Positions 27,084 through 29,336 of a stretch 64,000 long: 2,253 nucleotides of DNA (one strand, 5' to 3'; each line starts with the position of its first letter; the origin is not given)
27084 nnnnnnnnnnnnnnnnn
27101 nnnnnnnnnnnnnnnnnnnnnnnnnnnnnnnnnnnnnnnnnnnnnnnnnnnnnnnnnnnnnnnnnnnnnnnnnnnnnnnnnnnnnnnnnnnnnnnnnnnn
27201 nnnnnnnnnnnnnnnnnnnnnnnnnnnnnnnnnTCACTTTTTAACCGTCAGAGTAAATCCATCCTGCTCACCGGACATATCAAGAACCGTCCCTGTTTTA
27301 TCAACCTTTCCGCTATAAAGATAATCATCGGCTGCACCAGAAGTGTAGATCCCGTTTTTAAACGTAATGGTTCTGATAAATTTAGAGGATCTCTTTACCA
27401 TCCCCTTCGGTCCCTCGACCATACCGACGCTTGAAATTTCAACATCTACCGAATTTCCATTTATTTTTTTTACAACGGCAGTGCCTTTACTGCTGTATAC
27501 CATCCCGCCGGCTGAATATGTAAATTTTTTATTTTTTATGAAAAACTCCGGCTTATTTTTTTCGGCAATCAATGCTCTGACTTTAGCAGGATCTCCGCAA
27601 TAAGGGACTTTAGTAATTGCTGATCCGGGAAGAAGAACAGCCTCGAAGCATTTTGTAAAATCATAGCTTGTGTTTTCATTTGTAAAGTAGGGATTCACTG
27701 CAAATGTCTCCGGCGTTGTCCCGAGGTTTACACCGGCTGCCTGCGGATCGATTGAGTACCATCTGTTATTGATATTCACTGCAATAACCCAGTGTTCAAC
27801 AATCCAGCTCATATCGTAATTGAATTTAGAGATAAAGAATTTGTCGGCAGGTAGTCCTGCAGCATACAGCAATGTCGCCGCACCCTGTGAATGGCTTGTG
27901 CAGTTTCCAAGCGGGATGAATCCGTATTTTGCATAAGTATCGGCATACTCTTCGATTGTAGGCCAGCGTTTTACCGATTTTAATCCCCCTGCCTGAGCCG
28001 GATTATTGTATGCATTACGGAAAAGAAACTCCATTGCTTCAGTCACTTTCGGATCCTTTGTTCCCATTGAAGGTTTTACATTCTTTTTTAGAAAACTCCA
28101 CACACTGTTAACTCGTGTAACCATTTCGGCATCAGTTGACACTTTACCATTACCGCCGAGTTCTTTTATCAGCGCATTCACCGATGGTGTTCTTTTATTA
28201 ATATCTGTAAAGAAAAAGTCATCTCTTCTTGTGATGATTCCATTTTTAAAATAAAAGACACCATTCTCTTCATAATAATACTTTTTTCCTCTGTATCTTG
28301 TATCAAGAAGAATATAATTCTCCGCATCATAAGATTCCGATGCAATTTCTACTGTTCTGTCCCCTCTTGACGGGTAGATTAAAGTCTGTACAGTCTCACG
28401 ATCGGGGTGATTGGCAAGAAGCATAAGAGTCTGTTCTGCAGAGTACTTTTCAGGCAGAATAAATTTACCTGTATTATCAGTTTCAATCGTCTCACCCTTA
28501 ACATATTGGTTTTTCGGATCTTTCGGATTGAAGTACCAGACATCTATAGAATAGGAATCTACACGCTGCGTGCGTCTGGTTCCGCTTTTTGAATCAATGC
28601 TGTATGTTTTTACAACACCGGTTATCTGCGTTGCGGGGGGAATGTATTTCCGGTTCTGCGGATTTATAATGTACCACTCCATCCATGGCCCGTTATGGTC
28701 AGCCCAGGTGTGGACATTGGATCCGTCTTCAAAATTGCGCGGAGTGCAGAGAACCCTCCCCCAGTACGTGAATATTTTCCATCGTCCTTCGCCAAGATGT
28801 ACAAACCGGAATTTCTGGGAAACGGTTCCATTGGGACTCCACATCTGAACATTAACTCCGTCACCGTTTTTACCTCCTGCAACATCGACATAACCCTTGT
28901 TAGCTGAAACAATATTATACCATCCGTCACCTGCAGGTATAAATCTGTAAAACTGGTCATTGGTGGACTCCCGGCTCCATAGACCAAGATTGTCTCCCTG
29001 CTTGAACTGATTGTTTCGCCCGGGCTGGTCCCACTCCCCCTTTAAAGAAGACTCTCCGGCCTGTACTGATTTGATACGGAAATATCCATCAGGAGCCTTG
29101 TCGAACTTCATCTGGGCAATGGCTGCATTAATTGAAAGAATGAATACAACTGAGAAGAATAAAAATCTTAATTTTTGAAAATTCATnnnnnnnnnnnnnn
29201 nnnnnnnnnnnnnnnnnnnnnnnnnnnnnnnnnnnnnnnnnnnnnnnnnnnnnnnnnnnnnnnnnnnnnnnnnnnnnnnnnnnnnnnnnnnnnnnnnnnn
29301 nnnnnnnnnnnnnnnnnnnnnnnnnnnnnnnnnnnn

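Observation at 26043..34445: Array of five secreted GxWDxPG beta-trefoil proteins carrying interchangeable effector domains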

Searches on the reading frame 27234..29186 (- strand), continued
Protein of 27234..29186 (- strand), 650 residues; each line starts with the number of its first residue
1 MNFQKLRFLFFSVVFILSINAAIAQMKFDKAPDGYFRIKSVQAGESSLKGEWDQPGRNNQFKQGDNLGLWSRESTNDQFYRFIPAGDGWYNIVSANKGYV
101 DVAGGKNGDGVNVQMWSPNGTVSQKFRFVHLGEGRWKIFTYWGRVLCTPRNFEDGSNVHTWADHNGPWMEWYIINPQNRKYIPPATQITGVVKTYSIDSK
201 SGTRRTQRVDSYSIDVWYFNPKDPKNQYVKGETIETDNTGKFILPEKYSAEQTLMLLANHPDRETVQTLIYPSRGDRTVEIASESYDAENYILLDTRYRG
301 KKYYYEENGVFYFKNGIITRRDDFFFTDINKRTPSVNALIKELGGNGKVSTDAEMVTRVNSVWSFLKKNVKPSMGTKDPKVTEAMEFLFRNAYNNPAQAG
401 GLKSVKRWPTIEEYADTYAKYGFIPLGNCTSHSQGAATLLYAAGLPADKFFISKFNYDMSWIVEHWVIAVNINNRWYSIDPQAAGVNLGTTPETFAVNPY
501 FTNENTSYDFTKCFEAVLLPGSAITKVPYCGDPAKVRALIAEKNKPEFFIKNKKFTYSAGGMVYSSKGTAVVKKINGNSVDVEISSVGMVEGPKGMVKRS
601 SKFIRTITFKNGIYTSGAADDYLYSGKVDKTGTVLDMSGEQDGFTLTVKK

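Call 81: search_protein_families(library=pfam, proteins=[P0193, P0194, P0196, P0197, P0199, P0202], max_evalue=0.01)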
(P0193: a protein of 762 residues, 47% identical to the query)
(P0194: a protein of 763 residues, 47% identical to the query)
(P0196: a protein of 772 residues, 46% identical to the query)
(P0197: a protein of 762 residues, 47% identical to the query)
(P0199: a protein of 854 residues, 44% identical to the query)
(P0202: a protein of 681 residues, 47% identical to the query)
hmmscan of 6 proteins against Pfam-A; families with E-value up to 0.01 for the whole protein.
P0193 (762 aa): 4 families
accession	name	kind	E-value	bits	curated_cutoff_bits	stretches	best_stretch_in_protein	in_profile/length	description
PF14200.12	RicinB_lectin_2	-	4.2e-15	56.7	25.6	2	34-116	12-89/89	Ricin-type beta-trefoil lectin domain-like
PF00652.28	Ricin_B_lectin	-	3.6e-06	27.6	29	1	91-181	4-89/126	Ricin-type beta-trefoil lectin domain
PF24208.1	Beta-tre_PLH30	-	0.0015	19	27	1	65-126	20-82/130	Endo-acting ulvan lyase beta-trefoil domain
PF01841.26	Transglut_core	-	0.0038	17.9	23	0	430-485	51-108/108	Transglutaminase-like superfamily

P0194 (763 aa): 5 families
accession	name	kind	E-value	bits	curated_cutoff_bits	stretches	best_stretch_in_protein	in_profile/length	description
PF14200.12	RicinB_lectin_2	-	4.7e-17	62.9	25.6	2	37-117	14-89/89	Ricin-type beta-trefoil lectin domain-like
PF00652.28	Ricin_B_lectin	-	9.2e-07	29.5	29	1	91-182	3-89/126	Ricin-type beta-trefoil lectin domain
PF24208.1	Beta-tre_PLH30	-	0.00044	20.7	27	1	66-127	20-82/130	Endo-acting ulvan lyase beta-trefoil domain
PF18341.7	PSA_CBD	-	0.0041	17.4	27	0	154-189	25-57/60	PSA endolysin C-terminal cell wall binding domain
PF01841.26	Transglut_core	-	0.008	16.9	23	0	391-486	18-108/108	Transglutaminase-like superfamily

P0196 (772 aa): 3 families
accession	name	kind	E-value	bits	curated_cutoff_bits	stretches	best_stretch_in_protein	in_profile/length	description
PF14200.12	RicinB_lectin_2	-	9.8e-15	55.5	25.6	2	44-126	12-89/89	Ricin-type beta-trefoil lectin domain-like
PF00652.28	Ricin_B_lectin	-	2.1e-06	28.4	29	1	100-191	3-89/126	Ricin-type beta-trefoil lectin domain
PF01841.26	Transglut_core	-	0.004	17.9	23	1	397-495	11-108/108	Transglutaminase-like superfamily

P0197 (762 aa): 4 families
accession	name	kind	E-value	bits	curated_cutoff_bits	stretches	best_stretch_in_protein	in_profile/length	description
PF14200.12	RicinB_lectin_2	-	4.2e-14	53.4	25.6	2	36-116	14-89/89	Ricin-type beta-trefoil lectin domain-like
PF00652.28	Ricin_B_lectin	-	1.4e-05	25.7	29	1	92-181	5-89/126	Ricin-type beta-trefoil lectin domain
PF24208.1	Beta-tre_PLH30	-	0.0045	17.4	27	1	64-126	19-83/130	Endo-acting ulvan lyase beta-trefoil domain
PF04473.18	DUF553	-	0.0093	15.9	20.5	0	431-493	62-120/140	Transglutaminase-like domain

P0199 (854 aa): 4 families
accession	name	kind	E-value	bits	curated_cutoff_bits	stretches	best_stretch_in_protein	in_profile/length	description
PF14200.12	RicinB_lectin_2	-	8.1e-20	71.8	25.6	2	80-165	2-89/89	Ricin-type beta-trefoil lectin domain-like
PF08239.17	SH3_3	-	8.7e-05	23.1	27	1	682-743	2-54/54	Bacterial SH3 domain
PF01841.26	Transglut_core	-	0.00036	21.2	23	1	427-482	51-108/108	Transglutaminase-like superfamily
PF00652.28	Ricin_B_lectin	-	0.0008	20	29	1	93-176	3-83/126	Ricin-type beta-trefoil lectin domain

P0202 (681 aa): 3 families
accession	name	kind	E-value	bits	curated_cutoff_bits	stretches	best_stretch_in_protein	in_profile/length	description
PF14200.12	RicinB_lectin_2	-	2.3e-09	38.3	25.6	2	44-101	2-60/89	Ricin-type beta-trefoil lectin domain-like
PF00652.28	Ricin_B_lectin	-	1.7e-05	25.4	29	1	10-99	4-88/126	Ricin-type beta-trefoil lectin domain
PF01841.26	Transglut_core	-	0.00012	22.7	23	1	307-404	16-108/108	Transglutaminase-like superfamily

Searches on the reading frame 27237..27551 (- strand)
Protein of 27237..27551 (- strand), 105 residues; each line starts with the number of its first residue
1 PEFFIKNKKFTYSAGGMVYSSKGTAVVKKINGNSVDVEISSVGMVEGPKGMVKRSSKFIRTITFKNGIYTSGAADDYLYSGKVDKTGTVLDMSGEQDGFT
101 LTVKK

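Call 73: search_protein_families(library=pfam, proteins=[window:27237-27551:-], max_evalue=10)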
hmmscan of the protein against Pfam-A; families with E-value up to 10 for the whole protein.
seq(105 aa): 2 families
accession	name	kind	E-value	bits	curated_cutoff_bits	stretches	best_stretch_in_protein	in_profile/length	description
PF11579.13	DUF3238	-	0.11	12.8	21.1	1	4-100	59-151/193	Protein of unknown function (DUF3238)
PF05805.17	L6_membrane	-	0.27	11.2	30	1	30-81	97-140/191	L6 membrane protein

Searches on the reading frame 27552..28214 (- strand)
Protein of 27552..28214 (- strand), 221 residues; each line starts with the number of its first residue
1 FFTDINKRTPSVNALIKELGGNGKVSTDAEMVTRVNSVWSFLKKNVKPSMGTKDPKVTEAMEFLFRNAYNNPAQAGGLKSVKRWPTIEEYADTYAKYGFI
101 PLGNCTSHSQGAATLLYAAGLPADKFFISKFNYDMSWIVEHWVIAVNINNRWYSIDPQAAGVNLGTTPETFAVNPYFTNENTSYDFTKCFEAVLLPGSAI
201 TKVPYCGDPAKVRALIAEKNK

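Call 58: search_solved_structures(query=A7, max_evalue=10, show_alignments=3)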
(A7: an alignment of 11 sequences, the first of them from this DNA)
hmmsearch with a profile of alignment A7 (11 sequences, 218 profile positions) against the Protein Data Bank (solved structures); distinct sequences matched with E-value up to 10: 1.
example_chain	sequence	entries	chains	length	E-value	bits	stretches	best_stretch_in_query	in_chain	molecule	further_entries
5cwh_A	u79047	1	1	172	4.7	9.8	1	5-50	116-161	Designed helical repeat protein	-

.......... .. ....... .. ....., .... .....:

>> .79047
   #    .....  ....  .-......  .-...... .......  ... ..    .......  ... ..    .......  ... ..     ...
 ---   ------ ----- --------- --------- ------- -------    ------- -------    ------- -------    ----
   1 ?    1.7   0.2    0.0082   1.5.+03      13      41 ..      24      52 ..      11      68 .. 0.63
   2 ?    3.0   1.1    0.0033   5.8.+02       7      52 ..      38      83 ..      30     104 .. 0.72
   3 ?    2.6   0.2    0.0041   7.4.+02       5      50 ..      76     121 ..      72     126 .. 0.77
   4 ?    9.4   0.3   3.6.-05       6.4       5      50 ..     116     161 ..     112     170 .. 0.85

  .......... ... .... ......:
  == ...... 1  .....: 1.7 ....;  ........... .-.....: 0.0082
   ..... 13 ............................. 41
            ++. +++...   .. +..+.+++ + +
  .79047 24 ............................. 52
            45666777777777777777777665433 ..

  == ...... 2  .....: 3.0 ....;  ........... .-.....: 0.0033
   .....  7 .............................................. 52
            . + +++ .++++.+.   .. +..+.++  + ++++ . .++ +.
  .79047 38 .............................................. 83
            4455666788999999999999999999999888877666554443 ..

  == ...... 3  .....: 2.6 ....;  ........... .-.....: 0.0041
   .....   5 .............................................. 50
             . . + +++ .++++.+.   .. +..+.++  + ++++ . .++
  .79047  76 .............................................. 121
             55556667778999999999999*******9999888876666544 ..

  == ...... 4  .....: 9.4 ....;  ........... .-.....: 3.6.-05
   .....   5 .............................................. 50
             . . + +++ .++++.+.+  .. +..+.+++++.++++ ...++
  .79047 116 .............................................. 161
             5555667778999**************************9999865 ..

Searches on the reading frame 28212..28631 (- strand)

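Call 73: search_protein_families(library=pfam, proteins=[window:28212-28631:-], max_evalue=10)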
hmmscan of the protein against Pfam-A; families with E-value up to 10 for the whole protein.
seq(140 aa): 1 family
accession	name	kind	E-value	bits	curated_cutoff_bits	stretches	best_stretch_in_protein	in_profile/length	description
PF20598.4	DUF6795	-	0.013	16.3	27.4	1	42-71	26-55/103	Domain of unknown function (DUF6795)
